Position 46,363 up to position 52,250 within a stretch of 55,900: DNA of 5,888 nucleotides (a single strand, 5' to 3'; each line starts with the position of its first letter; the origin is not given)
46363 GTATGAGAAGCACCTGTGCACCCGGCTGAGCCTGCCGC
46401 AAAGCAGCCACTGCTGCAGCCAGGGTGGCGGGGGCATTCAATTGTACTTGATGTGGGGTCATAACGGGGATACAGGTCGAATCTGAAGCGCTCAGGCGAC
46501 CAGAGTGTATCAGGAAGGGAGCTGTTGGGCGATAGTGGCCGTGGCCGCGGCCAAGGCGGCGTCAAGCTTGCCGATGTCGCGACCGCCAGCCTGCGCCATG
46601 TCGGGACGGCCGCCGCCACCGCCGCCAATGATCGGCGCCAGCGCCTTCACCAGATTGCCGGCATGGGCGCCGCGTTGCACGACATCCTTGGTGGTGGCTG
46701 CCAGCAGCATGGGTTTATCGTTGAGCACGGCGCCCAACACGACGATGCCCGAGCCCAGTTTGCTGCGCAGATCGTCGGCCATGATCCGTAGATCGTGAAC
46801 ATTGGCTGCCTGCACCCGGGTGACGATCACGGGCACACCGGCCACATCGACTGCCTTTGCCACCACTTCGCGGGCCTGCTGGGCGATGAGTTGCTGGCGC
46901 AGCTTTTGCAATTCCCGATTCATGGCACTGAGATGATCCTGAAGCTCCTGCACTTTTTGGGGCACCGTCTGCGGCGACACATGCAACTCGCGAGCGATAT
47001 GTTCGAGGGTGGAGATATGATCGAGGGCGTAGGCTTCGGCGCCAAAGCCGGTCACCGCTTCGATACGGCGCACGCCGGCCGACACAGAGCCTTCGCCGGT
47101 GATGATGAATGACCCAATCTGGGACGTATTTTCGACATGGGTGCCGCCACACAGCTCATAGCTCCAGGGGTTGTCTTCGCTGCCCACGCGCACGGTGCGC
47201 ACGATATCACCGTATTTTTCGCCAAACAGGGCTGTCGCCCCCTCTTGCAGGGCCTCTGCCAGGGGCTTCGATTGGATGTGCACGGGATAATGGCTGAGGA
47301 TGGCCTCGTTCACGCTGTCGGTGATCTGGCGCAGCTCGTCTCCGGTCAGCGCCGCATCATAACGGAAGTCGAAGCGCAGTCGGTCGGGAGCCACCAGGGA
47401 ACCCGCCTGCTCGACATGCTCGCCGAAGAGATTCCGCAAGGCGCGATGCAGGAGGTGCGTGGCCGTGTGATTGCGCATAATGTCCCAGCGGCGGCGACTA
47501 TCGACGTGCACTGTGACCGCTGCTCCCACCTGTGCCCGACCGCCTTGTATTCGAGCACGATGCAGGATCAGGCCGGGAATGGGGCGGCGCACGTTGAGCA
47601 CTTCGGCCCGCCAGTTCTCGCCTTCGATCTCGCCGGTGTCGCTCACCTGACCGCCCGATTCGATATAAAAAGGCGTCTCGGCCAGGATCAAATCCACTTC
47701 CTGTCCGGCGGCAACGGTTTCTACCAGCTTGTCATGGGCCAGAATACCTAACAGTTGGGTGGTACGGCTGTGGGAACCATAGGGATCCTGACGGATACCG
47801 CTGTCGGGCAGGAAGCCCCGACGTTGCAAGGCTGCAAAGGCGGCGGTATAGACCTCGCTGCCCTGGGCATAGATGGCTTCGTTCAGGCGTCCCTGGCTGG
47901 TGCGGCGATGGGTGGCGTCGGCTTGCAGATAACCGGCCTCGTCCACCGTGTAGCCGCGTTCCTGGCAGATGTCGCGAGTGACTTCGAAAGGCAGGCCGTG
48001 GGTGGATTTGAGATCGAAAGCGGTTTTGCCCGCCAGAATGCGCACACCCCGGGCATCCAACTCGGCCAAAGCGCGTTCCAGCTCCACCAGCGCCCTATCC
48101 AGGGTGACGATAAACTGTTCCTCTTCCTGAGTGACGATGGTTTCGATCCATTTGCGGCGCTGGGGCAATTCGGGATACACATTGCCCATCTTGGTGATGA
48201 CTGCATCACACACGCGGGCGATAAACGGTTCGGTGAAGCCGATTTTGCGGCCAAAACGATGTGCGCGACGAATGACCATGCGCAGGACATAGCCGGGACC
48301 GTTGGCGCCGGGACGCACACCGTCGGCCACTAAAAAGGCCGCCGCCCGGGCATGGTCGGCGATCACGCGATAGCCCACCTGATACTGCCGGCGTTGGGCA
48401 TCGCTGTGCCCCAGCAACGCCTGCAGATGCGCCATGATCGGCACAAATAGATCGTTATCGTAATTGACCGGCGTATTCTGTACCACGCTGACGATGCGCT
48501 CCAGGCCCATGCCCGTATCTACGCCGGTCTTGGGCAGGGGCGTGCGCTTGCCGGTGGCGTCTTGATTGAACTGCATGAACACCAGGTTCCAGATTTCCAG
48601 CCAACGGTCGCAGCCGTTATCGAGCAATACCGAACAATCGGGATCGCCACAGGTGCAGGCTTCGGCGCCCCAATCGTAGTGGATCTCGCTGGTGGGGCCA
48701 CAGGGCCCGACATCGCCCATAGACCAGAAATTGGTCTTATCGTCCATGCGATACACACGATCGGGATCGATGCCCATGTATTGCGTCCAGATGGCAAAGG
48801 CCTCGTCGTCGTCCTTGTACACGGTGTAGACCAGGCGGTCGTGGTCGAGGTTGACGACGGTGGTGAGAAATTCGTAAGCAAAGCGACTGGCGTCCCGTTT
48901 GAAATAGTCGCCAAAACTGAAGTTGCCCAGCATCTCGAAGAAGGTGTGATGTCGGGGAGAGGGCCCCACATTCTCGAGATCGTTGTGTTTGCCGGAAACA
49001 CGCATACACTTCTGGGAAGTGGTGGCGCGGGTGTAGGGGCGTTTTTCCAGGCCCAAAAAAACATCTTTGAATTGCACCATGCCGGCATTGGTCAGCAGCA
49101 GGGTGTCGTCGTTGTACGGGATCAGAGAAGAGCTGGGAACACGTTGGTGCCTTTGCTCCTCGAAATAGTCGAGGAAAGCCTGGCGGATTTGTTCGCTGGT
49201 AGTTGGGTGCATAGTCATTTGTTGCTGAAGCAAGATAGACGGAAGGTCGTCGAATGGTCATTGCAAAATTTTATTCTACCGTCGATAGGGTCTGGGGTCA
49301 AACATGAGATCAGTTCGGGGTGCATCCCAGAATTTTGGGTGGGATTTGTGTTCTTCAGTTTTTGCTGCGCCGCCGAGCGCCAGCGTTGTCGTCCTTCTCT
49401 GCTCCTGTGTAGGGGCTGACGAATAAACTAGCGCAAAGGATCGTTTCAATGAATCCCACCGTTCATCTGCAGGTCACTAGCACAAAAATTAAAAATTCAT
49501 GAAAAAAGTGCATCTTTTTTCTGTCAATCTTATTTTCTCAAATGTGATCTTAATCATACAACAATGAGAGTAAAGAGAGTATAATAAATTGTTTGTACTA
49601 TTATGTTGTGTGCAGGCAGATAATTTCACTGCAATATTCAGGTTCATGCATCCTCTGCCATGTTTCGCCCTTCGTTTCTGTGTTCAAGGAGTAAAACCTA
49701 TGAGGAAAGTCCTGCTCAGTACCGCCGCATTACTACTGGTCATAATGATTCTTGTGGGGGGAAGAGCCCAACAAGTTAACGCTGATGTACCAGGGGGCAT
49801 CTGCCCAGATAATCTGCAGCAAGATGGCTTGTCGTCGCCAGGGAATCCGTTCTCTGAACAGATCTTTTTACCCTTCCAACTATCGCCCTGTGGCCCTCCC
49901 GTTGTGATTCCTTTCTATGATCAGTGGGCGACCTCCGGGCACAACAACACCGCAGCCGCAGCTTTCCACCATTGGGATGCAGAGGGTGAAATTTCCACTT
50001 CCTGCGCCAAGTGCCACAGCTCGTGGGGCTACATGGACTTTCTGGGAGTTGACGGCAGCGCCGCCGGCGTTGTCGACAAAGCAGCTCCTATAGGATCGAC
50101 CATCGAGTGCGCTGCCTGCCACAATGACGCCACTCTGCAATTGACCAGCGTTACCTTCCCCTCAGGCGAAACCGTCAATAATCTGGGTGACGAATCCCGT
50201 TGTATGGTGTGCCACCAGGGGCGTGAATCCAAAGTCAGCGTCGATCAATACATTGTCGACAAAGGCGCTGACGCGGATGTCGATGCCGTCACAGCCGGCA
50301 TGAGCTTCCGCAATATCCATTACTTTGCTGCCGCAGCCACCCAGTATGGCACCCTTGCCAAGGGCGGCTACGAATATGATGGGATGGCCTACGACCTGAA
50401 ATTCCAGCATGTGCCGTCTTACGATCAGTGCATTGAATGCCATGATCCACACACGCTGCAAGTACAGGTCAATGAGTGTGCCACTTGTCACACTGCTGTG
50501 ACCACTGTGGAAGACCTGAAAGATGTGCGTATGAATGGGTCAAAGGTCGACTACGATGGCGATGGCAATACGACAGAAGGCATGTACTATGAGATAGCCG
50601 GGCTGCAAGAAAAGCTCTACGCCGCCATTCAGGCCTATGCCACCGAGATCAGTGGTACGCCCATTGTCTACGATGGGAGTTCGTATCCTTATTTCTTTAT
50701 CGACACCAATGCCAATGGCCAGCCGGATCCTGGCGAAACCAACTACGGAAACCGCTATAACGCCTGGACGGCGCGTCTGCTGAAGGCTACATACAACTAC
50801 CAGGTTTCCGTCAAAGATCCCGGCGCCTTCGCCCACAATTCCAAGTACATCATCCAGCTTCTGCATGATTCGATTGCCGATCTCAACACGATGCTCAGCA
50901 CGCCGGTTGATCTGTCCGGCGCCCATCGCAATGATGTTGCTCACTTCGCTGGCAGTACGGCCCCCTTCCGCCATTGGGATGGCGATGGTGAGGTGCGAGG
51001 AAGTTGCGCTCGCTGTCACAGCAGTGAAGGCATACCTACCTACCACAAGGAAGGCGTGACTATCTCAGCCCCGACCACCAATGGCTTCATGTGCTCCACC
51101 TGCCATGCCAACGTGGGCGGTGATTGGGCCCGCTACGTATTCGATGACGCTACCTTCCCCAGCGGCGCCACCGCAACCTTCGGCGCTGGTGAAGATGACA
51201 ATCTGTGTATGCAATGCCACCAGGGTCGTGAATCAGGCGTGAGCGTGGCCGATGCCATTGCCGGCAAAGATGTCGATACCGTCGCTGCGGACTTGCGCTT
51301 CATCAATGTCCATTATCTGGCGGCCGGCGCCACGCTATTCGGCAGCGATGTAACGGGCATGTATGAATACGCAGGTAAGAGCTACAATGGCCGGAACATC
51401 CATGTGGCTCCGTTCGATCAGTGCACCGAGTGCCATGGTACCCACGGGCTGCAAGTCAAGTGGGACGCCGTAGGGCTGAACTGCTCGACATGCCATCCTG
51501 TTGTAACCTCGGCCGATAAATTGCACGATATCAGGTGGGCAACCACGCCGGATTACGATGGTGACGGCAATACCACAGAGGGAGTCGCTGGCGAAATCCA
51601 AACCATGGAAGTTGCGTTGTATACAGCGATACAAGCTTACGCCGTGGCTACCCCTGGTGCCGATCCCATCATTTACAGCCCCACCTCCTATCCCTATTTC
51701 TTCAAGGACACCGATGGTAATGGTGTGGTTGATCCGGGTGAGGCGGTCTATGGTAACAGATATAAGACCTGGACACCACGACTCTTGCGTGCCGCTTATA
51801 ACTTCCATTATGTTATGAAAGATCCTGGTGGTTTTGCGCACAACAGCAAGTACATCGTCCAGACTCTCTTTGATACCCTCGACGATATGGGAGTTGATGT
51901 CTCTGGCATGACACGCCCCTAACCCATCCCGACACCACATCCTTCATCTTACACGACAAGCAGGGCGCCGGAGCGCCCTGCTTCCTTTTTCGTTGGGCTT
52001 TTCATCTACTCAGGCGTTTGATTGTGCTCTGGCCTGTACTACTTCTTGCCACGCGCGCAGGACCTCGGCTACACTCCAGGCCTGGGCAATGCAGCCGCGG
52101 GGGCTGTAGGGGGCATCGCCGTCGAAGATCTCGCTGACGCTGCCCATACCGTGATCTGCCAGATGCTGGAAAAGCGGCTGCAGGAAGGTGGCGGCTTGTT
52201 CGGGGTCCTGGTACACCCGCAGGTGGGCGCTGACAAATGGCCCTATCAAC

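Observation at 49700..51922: Orphan, lower-G+C secreted decahaem cytochrome made of two duplicated 5-haem modules with DxDxDG loops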

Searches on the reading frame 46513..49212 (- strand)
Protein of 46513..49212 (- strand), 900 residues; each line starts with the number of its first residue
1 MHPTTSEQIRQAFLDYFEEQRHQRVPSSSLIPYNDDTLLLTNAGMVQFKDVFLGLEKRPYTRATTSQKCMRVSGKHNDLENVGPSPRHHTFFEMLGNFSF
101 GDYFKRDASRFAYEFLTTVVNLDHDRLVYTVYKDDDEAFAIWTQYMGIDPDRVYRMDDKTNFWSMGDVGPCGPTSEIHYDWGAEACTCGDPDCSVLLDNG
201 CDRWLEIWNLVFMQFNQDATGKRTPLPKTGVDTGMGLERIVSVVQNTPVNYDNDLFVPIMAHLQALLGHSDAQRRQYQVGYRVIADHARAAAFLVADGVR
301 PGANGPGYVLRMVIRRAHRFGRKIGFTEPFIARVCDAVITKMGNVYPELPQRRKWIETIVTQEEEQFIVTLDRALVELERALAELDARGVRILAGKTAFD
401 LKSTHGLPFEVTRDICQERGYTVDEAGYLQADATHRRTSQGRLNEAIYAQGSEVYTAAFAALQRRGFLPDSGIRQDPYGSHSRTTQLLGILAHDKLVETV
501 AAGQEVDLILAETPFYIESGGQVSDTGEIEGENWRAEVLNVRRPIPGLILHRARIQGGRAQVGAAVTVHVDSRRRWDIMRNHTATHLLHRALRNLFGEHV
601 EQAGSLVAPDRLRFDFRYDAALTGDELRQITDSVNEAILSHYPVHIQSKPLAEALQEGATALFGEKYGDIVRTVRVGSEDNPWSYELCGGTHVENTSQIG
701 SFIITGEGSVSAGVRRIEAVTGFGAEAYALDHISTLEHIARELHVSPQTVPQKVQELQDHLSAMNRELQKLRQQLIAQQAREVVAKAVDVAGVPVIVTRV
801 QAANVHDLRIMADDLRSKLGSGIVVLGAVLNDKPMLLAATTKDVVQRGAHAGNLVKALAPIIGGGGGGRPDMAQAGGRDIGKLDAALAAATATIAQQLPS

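Call 65: find_homologous_proteins(query=window:46513-49212:-, max_evalue=1e-100)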
Query window:46513-49212:- (900 aa): 7999 proteins with E <= 1e-100 among 8000 candidates; the best 120 are listed.
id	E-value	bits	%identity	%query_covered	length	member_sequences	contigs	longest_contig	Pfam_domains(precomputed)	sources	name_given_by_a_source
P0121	0.0e+0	2016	98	100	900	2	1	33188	PF01411.25,PF07973.20,PF02272.25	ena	-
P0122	0.0e+0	1683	82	100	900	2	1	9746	PF01411.25,PF07973.20,PF02272.25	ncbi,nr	ncbi:MAG: alanine--tRNA ligase [Chloroflexi bacterium]|nr:alanine--tRNA ligase [Chloroflexota bacter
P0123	0.0e+0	1441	70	100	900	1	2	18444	PF01411.25,PF07973.20,PF02272.25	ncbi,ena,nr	ncbi:MAG TPA: alanine--tRNA ligase [Caldilineae bacterium]|nr:alanine--tRNA ligase [Caldilineae bact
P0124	0.0e+0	1437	70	100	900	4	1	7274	PF01411.25,PF07973.20,PF02272.25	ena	-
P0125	0.0e+0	1412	68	100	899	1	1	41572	PF01411.25,PF07973.20,PF02272.25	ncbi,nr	ncbi:MAG: alanine--tRNA ligase [Caldilineales bacterium]|nr:alanine--tRNA ligase [Caldilineales bact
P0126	0.0e+0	1392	68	100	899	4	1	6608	PF01411.25,PF07973.20,PF02272.25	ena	-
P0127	0.0e+0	1391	68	100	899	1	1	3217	PF01411.25,PF07973.20,PF02272.25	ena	-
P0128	0.0e+0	1385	68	100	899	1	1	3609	PF01411.25,PF07973.20,PF02272.25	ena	-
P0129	0.0e+0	1377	67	100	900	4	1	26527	PF01411.25,PF07973.20,PF02272.25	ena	-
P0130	0.0e+0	1374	67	100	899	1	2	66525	PF01411.25,PF07973.20,PF02272.25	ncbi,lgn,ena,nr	ncbi:MAG TPA: alanine--tRNA ligase [Anaerolineae bacterium]|nr:alanine--tRNA ligase [Anaerolineae ba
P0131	0.0e+0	1374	67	100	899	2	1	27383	PF01411.25,PF07973.20,PF02272.25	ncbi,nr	ncbi:MAG: alanine--tRNA ligase [Chloroflexi bacterium]|nr:alanine--tRNA ligase [Chloroflexota bacter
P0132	0.0e+0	1374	67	100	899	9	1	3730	PF01411.25,PF07973.20,PF02272.25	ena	-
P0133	0.0e+0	1372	67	100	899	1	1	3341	PF01411.25,PF07973.20,PF02272.25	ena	-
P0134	0.0e+0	1372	67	100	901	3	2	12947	PF01411.25,PF07973.20,PF02272.25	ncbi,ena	-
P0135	0.0e+0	1371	67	100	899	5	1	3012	PF01411.25,PF07973.20,PF02272.25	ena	-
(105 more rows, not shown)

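Call 66: find_encoding_contigs(protein=P0122, flank=7000, max_places=2)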
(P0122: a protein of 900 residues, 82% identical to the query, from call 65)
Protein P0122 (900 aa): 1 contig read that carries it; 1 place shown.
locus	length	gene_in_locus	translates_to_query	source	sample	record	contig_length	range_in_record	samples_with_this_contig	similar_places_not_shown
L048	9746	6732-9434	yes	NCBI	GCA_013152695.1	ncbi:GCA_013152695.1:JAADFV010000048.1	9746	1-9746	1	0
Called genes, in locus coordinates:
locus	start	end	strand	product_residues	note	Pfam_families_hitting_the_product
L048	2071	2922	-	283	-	-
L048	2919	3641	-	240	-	PF00293:NUDIX (weak)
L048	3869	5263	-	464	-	PF01637:ATPase_2, PF13173:AAA_14 (weak), PF13401:AAA_22 (faint), PF03008:DUF234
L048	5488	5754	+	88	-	PF01411:tRNA-synt_2c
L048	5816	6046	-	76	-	PF02604:PhdYeFM_antitox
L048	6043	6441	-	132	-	PF01850:PIN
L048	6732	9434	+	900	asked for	PF01411:tRNA-synt_2c, PF07973:tRNA_SAD, PF02272:DHHA1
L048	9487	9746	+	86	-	?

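Call 67: find_encoding_contigs(protein=P0125, flank=7000, max_places=2)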
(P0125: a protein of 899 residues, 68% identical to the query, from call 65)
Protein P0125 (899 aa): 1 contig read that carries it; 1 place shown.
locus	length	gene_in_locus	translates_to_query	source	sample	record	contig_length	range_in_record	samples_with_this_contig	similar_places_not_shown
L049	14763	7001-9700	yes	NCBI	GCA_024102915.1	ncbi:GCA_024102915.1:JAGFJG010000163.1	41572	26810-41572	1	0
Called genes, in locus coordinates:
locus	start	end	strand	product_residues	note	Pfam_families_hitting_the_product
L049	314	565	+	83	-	-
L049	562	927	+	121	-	-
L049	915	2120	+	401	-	PF07719:TPR_2 (faint), PF13424:TPR_12 (weak), PF17874:TPR_MalT (weak), PF17874:TPR_MalT (weak), PF13424:TPR_12, PF17874:TPR_MalT (weak), PF00515:TPR_1 (weak), PF13424:TPR_12, +6 more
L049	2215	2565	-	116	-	-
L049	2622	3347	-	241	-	PF02463:SMC_N (weak), PF00005:ABC_tran, PF13304:AAA_21 (faint)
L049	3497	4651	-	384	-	PF12704:MacB_PCD, PF02687:FtsX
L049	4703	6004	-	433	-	PF25919:BSH_CusB (faint), PF00364:Biotin_lipoyl (faint), PF25984:BSH_YknX (weak), PF25881:HH_YBHG (faint)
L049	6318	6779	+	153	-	PF00011:HSP20, PF17886:ArsA_HSP20 (weak)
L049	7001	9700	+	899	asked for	PF01411:tRNA-synt_2c, PF07973:tRNA_SAD, PF02272:DHHA1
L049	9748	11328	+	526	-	PF04865:Baseplate_J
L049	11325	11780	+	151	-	PF03652:RuvX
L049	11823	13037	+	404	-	PF02618:YceG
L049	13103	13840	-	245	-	PF00535:Glycos_transf_2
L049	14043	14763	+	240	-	PF12849:PBP_like_2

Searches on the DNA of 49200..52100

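Call 80: search_rna_families(source=window, start=49200, end=52100, threshold=evalue, max_evalue=1)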
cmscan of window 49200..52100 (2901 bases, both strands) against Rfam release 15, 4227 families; matches with E-value up to 1: 0.
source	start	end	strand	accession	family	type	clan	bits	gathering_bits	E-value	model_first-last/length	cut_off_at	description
